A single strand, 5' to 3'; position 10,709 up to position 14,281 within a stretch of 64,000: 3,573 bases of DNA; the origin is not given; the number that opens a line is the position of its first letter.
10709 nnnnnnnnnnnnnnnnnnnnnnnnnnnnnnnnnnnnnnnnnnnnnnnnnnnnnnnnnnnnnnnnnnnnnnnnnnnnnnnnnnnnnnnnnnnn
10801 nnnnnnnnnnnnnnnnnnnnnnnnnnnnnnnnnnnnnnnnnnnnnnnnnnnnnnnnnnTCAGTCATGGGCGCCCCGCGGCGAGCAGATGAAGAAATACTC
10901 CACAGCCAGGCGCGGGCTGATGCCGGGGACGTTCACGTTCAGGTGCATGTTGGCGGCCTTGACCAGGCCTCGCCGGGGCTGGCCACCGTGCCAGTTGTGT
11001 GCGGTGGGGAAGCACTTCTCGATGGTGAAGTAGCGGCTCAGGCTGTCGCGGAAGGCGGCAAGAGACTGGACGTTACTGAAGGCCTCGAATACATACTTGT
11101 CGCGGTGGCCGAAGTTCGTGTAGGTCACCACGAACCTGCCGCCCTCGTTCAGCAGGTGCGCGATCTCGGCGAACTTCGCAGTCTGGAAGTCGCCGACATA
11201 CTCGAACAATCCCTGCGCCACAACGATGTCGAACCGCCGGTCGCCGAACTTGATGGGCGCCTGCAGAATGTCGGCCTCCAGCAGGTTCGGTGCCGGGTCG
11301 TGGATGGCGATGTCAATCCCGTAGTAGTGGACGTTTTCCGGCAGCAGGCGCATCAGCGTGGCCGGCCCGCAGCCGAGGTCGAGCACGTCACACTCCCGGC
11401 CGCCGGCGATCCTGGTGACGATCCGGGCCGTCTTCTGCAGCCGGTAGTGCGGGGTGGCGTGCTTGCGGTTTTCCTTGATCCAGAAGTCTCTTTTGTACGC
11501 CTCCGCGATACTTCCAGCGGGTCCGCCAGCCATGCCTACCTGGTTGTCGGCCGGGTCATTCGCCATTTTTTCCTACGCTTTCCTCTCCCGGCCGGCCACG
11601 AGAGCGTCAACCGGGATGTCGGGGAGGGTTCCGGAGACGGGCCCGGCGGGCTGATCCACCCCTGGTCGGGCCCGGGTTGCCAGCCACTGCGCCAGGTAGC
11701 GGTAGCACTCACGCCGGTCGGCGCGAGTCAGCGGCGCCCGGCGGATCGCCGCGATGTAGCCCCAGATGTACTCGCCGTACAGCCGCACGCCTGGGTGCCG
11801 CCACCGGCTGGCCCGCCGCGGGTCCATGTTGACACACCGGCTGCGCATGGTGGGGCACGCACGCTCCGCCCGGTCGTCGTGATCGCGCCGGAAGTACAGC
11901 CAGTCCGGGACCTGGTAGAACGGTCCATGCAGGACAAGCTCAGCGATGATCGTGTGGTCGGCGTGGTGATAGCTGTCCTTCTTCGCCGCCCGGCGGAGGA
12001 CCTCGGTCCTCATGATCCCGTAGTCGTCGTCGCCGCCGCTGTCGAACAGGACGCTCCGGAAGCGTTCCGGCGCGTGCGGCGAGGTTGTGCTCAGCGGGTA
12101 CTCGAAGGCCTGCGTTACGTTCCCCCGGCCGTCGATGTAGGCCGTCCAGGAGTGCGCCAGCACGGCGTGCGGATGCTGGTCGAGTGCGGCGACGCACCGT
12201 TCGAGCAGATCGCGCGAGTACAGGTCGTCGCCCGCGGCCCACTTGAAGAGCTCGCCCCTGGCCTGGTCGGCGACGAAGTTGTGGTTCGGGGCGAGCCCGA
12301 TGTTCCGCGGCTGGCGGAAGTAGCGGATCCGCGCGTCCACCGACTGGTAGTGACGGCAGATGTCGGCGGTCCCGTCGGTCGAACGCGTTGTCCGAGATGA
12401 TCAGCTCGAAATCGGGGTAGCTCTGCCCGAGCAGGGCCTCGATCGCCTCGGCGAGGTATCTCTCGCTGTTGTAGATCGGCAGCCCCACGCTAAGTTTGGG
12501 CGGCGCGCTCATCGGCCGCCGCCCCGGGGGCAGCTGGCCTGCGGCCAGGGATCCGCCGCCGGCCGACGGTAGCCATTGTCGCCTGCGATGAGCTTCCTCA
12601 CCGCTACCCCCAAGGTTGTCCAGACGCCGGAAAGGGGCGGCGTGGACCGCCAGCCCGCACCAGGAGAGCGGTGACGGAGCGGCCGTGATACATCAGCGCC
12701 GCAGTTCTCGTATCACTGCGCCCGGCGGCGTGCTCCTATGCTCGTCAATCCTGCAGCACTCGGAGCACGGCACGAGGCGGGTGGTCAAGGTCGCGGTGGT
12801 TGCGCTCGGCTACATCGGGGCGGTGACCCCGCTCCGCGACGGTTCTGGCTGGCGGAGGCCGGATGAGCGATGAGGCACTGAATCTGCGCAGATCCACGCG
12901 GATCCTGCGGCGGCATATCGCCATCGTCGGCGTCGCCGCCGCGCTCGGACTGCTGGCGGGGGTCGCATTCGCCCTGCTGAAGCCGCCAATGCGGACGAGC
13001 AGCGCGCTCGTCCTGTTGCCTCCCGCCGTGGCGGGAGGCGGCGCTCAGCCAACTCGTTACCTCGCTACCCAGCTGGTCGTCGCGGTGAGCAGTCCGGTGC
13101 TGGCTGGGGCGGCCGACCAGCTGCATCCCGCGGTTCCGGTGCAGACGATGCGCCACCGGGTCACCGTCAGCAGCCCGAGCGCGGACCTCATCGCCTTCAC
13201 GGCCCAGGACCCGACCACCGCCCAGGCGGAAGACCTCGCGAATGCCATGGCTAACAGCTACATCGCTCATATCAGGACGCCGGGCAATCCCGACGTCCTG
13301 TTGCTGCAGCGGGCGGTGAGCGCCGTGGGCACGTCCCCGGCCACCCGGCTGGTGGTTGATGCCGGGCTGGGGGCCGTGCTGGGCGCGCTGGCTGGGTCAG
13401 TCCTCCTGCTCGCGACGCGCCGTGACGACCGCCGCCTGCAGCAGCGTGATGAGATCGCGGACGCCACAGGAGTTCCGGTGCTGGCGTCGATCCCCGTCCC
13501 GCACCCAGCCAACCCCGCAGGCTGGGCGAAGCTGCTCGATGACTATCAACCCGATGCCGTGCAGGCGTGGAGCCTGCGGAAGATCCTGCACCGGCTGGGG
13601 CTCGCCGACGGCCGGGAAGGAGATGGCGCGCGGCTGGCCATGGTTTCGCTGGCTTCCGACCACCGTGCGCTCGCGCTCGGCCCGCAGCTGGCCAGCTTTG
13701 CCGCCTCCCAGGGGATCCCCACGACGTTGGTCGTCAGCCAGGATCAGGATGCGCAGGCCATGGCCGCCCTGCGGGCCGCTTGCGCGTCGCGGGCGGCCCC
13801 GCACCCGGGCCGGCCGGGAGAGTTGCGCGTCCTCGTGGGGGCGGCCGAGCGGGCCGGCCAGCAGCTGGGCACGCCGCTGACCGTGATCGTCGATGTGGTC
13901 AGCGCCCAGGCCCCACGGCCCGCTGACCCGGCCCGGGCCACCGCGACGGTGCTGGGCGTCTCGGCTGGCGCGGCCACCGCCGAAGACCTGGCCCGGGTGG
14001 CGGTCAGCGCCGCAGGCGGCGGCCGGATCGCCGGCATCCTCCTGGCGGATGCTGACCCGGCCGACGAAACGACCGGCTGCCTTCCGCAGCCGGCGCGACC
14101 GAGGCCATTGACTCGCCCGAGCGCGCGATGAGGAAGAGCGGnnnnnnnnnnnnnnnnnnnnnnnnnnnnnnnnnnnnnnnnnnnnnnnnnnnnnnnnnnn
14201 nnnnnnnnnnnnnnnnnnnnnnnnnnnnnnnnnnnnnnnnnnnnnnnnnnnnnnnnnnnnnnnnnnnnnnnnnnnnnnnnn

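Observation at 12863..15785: All four Wzz/PCP-like proteins of the locus carry BY-kinase-like cytoplasmic domains with no P-loop and no C-terminal tyrosine cluster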

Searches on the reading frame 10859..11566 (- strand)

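Call 10: search_protein_families(library=pfam, proteins=[window:10859-11566:-], max_evalue=0.001)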
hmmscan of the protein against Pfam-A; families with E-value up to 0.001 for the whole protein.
window:10859-11566:- (235 aa): 6 families
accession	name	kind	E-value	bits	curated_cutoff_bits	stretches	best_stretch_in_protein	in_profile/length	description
PF13489.12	Methyltransf_23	-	3.3e-10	40.4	27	1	40-151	3-120/164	Methyltransferase domain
PF13847.12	Methyltransf_31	-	1.1e-09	38.6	27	1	97-155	60-114/145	Methyltransferase domain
PF08241.18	Methyltransf_11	-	2.1e-08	35.1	21.2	1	62-147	1-95/95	Methyltransferase domain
PF13649.12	Methyltransf_25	-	5.2e-08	33.9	27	1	61-143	1-97/97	Methyltransferase domain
PF08242.18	Methyltransf_12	-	4.6e-07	30.9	30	1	62-145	1-98/98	Methyltransferase domain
PF07021.18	MetW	-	7.9e-05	22.8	21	1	59-155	15-115/193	Methionine biosynthesis protein MetW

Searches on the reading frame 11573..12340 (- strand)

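Call 10: search_protein_families(library=pfam, proteins=[window:11573-12340:-], max_evalue=0.001)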
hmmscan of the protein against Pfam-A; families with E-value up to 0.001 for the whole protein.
window:11573-12340:- (255 aa): 2 families
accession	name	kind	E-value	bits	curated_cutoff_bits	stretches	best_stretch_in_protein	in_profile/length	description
PF00535.33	Glycos_transf_2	-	3.3e-10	40.6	23.3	1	2-83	52-135/168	Glycosyl transferase family 2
PF10111.15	Glyco_tranf_2_2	-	0.00028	20.9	27.3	1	13-81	66-139/276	Glycosyltransferase like family 2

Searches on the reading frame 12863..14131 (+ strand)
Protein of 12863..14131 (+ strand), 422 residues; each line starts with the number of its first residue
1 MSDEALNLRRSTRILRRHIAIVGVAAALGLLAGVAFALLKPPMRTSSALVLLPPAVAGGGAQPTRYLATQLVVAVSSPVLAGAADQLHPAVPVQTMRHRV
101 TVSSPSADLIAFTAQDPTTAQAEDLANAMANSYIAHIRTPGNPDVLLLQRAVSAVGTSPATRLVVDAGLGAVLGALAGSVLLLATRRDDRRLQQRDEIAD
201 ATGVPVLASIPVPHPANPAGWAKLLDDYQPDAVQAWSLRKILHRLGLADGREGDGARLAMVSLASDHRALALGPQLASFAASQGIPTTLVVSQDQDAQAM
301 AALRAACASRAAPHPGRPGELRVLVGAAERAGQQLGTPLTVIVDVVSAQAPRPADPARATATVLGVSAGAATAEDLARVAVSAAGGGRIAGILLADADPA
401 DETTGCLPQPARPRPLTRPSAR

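Call 7: search_protein_families(library=pfam, proteins=[window:12863-14131:+], max_evalue=1)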
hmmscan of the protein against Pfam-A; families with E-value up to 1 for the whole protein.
window:12863-14131:+ (422 aa): 3 families
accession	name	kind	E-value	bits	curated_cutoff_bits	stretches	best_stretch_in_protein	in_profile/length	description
PF02706.20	Wzz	-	0.00021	22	25.5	1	6-57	3-54/91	Chain length determinant protein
PF19374.4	DUF5949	-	0.0053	16.9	22.7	1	246-309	42-105/167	Family of unknown function (DUF5949)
PF06305.16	LapA_dom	-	0.0071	16.7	28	1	165-195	25-55/64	Lipopolysaccharide assembly protein A domain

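Call 8: search_protein_families(library=ncbifam, proteins=[window:12863-14131:+], max_evalue=1)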
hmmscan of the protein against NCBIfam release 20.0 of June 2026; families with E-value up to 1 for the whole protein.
window:12863-14131:+ (422 aa): 3 families
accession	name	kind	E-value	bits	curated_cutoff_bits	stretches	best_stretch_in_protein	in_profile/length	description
TIGR01006.1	polys_exp_MPA1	subfamily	1.4e-05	24.7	296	1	73-211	83-222/226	CspC family polysaccharide chain length determinant protein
TIGR03007.1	pepcterm_ChnLen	equivalog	0.013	13.8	278.85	1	169-212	419-462/498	XrtA system polysaccharide chain length determinant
TIGR03017.1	EpsF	equivalog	0.021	13.5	422.75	1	144-210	378-443/444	chain length determinant protein EpsF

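Call 16: search_solved_structures(query=window:12863-14131:+, max_evalue=10, show_alignments=2)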
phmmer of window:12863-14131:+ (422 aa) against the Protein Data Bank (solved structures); distinct sequences matched with E-value up to 10: 4.
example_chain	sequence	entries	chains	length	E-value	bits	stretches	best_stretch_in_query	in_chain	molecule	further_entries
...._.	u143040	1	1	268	0.76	12.3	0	65-92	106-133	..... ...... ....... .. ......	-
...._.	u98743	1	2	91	0.96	12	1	182-235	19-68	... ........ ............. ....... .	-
2jlj_A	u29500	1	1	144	1.3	11.5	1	181-234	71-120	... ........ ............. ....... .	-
2jlh_A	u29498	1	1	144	1.7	11.1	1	182-234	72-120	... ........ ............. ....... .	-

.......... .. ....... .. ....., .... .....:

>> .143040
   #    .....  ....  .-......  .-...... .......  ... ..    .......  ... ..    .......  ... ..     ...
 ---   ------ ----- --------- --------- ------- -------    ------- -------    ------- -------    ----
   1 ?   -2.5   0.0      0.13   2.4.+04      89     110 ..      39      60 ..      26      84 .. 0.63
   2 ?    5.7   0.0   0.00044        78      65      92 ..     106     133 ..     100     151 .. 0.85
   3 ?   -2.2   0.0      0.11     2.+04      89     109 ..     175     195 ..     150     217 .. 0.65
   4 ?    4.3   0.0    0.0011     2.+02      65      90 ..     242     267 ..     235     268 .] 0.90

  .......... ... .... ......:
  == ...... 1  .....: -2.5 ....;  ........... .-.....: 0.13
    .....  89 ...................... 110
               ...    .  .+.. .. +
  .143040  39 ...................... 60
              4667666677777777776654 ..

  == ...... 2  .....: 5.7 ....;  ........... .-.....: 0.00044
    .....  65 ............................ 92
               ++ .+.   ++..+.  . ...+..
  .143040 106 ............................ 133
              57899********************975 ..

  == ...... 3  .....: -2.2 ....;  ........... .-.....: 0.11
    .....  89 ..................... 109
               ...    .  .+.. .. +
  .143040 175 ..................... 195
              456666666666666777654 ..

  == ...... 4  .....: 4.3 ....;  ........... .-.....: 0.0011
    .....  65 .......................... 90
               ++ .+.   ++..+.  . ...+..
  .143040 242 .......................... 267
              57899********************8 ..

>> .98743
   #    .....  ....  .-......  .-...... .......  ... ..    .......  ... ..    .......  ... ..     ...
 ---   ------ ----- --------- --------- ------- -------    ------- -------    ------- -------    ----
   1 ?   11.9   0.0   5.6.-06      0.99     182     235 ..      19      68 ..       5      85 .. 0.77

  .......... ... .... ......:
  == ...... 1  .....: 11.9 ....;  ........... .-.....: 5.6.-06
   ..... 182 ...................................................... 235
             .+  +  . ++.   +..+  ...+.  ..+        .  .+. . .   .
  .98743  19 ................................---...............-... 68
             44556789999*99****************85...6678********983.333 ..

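Call 21: find_homologous_proteins(query=window:12863-14131:+, max_evalue=0.001)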
Query window:12863-14131:+ (422 aa): 1251 proteins with E <= 0.001 among 8000 candidates; the best 120 are listed.
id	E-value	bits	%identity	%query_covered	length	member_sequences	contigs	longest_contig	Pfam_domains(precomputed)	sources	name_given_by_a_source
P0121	1.5e-255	866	100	100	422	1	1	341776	-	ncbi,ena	-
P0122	2.1e-172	592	90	77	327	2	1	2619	-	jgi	jgi:hypothetical protein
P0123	6.4e-158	544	67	100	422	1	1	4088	-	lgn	-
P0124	1.2e-156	540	68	100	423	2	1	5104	-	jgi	-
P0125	1.4e-156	540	69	100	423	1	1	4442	-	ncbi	-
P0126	7.1e-154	531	68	100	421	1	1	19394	-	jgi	jgi:capsular polysaccharide biosynthesis protein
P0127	1.0e-152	527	65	100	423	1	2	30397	-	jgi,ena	-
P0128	4.3e-152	525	67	100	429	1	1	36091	-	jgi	jgi:capsular polysaccharide biosynthesis protein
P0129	1.0e-139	484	64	100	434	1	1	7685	-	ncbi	-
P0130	1.2e-137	478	62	100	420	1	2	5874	-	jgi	jgi:capsular polysaccharide biosynthesis protein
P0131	8.3e-136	471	62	100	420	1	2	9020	PF02706.21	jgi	jgi:capsular polysaccharide biosynthesis protein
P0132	6.0e-132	459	60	100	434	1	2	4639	PF02706.21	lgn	-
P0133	8.6e-132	458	58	100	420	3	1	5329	PF02706.21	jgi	jgi:capsular polysaccharide biosynthesis protein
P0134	1.9e-129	451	70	80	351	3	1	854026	-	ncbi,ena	-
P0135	1.9e-129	451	67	81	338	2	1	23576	-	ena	-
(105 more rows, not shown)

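Call 25: search_solved_structures(query=A2, max_evalue=10, show_alignments=3)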
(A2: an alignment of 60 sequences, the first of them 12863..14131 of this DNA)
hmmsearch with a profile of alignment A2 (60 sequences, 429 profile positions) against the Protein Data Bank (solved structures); distinct sequences matched with E-value up to 10: 0.

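Call 37: predict_structure(alignment_id=A2)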
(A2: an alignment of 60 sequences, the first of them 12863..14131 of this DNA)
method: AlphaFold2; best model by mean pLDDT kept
length: 422 residues; sequences in the alignment: 60
mean_pLDDT: 73.1   pTM: 0.49
mean pLDDT of the five models: 73.1, 72.5, 70.2, 68.4, 66.0
residues with pLDDT >= 90: 9; 70-90: 273; 50-70: 91; < 50: 49
segments of 3 or more residues with pLDDT < 50: 57-64, 188-194, 329-334, 400-422
pLDDT, mean of each block of 10 residues (from residue 1): 55 73 82 77 78 56 59 85 86 87 83 85 89 81 70 62 77 80 57 53 75 85 87 85 76 69 83 90 86 73 84 59 69 64 81 65 78 75 70 73 39 40 38
secondary structure, 60 per line:
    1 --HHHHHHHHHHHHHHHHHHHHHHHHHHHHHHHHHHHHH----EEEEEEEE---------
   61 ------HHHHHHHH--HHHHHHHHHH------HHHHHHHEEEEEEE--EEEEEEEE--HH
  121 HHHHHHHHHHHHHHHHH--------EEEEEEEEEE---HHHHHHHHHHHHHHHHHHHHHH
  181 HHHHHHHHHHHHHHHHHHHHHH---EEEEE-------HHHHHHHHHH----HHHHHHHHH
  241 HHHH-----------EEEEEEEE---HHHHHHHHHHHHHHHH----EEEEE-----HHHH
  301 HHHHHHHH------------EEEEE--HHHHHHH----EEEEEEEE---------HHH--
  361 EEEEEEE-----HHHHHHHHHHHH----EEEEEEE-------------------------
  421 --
elements in order: H3-39 E44-51 H67-74 H77-86 H93-99 E100-106 E109-116 H119-137 E146-155 H159-202 E206-210 H218-227 H232-244 E256-263 H267-282 E287-291 H297-308 E321-325 H328-334 E339-346 E361-367 H373-384 E389-395

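Call 39: fold_search(model_id=the predicted structure, library=pdb)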
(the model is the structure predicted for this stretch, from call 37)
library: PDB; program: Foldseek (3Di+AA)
matches with E <= 10: 1219; with E <= 0.001: 39
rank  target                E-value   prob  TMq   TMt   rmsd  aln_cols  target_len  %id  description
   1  7nhr_E                5.8e-12  1.00  0.36  0.29  14.5       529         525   13  Putative transmembrane protein Wzc K540M C1 (released 2021-08-25)
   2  9exq_E                1.0e-11  1.00  0.32  0.27  14.4       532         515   13  Wzc-K540M-3YE-N711Y MgADP C1 (released 2025-04-23)
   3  9exo_C                2.2e-11  1.00  0.34  0.26  15.2       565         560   12  Wzc-K540M-2YE MgADP C1 (released 2025-04-23)
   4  7nib_F                4.6e-11  1.00  0.36  0.31  14.9       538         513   13  Wzc-K540M-4YE C1 (released 2021-08-25)
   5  9i2q_E                5.4e-11  1.00  0.33  0.28  14.3       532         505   12  Wzc-K540M-3YE MgADP C1 (released 2025-04-30)
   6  7nhr_C                6.8e-11  1.00  0.34  0.26  14.9       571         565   12  Putative transmembrane protein Wzc K540M C1 (released 2021-08-25)
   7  9exo_E                7.2e-11  1.00  0.33  0.28  14.9       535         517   12  Wzc-K540M-2YE MgADP C1 (released 2025-04-23)
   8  9i2q_C                8.1e-11  1.00  0.33  0.26  15.1       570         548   12  Wzc-K540M-3YE MgADP C1 (released 2025-04-30)
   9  9exo_B                1.0e-10  1.00  0.34  0.26  15.3       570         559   12  Wzc-K540M-2YE MgADP C1 (released 2025-04-23)
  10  7nhr_B                1.2e-10  1.00  0.32  0.25  15.3       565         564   11  Putative transmembrane protein Wzc K540M C1 (released 2021-08-25)
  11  9i2q_B                1.3e-10  1.00  0.33  0.26  15.1       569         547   12  Wzc-K540M-3YE MgADP C1 (released 2025-04-30)
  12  7ni2_A                1.4e-10  1.00  0.36  0.30  14.6       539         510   13  Wzc-K540M-4YE C8 (released 2021-08-25)
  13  7nhs_A                1.8e-10  1.00  0.31  0.26  15.0       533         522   12  Wzc K540M C8 (released 2021-08-25)
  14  7nib_E                1.9e-10  1.00  0.36  0.30  15.2       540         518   14  Wzc-K540M-4YE C1 (released 2021-08-25)
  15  9exq_C                1.9e-10  1.00  0.34  0.26  14.9       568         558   13  Wzc-K540M-3YE-N711Y MgADP C1 (released 2025-04-23)
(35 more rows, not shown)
